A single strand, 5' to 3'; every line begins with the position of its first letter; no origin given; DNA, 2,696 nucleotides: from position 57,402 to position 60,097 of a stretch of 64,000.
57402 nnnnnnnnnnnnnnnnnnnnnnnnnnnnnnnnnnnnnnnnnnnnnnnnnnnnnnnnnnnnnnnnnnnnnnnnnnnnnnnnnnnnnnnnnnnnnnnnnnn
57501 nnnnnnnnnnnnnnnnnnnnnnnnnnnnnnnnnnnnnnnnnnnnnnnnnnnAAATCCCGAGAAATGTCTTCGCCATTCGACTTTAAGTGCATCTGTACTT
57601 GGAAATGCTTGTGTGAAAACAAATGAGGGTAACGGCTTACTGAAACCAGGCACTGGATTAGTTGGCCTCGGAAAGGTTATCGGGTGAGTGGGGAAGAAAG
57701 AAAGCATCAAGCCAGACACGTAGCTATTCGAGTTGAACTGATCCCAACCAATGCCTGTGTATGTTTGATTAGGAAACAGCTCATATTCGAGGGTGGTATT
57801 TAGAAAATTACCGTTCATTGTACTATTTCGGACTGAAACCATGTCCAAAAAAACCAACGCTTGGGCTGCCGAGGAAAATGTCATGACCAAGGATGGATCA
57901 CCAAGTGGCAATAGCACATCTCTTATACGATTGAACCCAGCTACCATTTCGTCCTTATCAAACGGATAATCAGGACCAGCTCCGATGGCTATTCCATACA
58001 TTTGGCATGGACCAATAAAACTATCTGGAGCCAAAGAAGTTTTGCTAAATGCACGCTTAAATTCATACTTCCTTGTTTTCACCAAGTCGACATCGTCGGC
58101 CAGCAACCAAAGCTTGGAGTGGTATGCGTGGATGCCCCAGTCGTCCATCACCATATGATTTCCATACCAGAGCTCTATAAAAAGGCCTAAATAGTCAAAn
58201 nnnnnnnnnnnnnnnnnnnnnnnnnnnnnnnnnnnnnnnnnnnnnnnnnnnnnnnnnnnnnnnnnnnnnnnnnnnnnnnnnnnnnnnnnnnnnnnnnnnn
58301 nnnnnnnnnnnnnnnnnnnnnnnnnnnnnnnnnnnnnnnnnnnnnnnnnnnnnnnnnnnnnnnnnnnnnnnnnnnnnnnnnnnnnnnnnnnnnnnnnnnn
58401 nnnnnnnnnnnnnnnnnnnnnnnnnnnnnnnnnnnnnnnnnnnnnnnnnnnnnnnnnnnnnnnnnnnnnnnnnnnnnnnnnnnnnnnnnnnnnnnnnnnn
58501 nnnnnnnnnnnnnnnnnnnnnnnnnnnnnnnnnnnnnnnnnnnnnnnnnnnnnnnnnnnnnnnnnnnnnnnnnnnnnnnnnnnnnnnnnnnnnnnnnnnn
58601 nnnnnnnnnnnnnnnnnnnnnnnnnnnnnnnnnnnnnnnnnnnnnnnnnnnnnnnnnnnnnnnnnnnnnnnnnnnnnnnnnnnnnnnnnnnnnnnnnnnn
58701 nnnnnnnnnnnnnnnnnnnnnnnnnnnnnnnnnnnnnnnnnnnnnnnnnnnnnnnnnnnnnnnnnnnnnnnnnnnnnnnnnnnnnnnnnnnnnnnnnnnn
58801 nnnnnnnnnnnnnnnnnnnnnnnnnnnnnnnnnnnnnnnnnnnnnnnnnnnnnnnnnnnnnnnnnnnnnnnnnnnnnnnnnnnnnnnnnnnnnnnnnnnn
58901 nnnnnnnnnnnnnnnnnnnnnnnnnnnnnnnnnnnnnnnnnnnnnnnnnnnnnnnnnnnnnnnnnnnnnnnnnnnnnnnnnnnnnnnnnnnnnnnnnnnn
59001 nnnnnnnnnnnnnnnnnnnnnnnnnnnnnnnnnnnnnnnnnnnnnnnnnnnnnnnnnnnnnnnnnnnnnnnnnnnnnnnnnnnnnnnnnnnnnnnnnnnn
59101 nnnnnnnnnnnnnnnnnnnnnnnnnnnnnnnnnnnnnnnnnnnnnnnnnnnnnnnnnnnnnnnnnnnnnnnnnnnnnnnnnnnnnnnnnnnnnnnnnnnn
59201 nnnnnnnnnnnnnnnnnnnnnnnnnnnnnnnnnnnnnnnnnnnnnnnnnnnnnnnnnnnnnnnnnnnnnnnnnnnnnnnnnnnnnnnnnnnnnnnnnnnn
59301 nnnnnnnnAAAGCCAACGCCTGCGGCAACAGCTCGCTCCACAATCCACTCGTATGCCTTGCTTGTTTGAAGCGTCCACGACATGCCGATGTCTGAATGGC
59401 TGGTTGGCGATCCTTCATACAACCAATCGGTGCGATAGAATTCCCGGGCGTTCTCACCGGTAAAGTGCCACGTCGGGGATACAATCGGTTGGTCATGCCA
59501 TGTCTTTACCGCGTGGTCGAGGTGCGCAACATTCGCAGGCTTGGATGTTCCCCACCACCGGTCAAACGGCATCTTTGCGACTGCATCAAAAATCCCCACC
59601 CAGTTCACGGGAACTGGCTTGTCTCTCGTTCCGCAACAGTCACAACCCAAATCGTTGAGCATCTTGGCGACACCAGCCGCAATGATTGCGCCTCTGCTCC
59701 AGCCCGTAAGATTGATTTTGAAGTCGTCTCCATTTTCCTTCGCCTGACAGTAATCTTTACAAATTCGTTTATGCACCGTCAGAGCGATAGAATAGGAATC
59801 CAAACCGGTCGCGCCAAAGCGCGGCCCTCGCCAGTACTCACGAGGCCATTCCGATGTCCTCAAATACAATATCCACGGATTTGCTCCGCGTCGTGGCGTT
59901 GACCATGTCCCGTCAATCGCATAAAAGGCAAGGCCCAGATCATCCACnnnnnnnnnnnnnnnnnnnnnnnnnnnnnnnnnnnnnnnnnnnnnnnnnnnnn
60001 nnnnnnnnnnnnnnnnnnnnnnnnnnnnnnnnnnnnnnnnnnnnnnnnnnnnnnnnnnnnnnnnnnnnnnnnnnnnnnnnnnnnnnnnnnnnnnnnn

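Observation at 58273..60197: Near-identical 123-bp 5' handle shared by two otherwise divergent toxin genes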

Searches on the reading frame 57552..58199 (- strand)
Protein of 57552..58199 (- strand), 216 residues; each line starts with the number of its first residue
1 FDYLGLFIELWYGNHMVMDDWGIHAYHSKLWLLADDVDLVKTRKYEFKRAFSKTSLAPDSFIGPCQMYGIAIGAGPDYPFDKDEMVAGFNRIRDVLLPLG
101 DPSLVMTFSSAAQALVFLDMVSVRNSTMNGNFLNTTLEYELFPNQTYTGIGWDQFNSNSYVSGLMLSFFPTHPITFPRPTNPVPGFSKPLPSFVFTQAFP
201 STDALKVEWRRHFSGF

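Call 38: find_homologous_proteins(query=window:57552-58199:-, max_evalue=0.001)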
Query seq(216 aa) (216 aa): 12 proteins with E <= 0.001 among 206 candidates.
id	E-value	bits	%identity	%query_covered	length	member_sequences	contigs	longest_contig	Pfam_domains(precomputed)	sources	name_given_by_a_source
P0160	4.1e-146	502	100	100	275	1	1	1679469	-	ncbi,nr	ncbi:MAG: hypothetical protein M9920_16085 [Verrucomicrobiae bacterium]|nr:hypothetical protein [Ver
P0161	2.1e-67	245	55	100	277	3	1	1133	-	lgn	-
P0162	6.3e-62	227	53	100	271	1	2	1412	-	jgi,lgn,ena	-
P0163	1.4e-61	226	53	100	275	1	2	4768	-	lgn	-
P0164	1.4e-59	219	52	100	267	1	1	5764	-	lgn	-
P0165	1.6e-59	219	53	100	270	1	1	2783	-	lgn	-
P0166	3.4e-59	218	51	100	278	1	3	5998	-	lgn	-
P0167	1.2e-53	200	49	100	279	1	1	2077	-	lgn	-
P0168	3.6e-51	192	50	92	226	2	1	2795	-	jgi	jgi:hypothetical protein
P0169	5.5e-47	178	45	100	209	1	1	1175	-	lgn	-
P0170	8.6e-37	145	43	88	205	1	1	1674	-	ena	-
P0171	1.4e-27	115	37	95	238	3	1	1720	-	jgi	jgi:hypothetical protein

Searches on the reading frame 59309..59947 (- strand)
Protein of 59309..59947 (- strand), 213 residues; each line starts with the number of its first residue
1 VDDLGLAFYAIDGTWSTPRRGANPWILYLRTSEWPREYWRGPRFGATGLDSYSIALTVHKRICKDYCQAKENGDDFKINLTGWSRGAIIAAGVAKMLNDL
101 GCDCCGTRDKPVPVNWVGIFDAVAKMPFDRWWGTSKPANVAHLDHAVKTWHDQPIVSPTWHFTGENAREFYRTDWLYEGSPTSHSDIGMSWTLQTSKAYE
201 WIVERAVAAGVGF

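Call 39: find_homologous_proteins(query=window:59309-59947:-, max_evalue=0.001)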
Query seq(213 aa) (213 aa): 20 proteins with E <= 0.001 among 223 candidates.
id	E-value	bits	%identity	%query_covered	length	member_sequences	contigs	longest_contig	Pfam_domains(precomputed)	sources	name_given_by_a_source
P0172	6.0e-149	512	100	100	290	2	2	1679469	PF09994.15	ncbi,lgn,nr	ncbi:MAG: hypothetical protein M9920_16095 [Verrucomicrobiae bacterium]|nr:hypothetical protein [Ver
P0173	5.2e-120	417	82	100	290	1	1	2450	-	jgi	jgi:RHS repeat-associated protein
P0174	1.1e-96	341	87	77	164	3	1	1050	PF09994.15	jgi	jgi:hypothetical protein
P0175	2.5e-68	248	57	100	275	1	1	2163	-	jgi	-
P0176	8.0e-68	246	58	100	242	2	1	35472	-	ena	-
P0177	3.1e-67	245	57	100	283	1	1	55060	-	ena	-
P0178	2.8e-66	241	58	100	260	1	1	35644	-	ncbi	-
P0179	6.6e-66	240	57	100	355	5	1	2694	-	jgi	jgi:RHS repeat-associated protein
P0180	6.4e-64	234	55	100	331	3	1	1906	PF25023.2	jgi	jgi:RHS repeat-associated protein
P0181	4.7e-60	221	55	100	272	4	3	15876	-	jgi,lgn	jgi:hypothetical protein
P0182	6.5e-60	221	52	100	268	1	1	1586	-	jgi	jgi:hypothetical protein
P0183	1.9e-57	212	52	100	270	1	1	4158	-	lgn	-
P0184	1.2e-56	210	51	100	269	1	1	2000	-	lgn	-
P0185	2.4e-54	202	51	100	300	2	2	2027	-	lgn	-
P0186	1.5e-50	190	51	100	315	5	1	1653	PF25023.2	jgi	-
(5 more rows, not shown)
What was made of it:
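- On Tle1-like lipase (gene B toxin domain): The precomputed Pfam entry also lists PF09994 for the identical protein (call 39).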
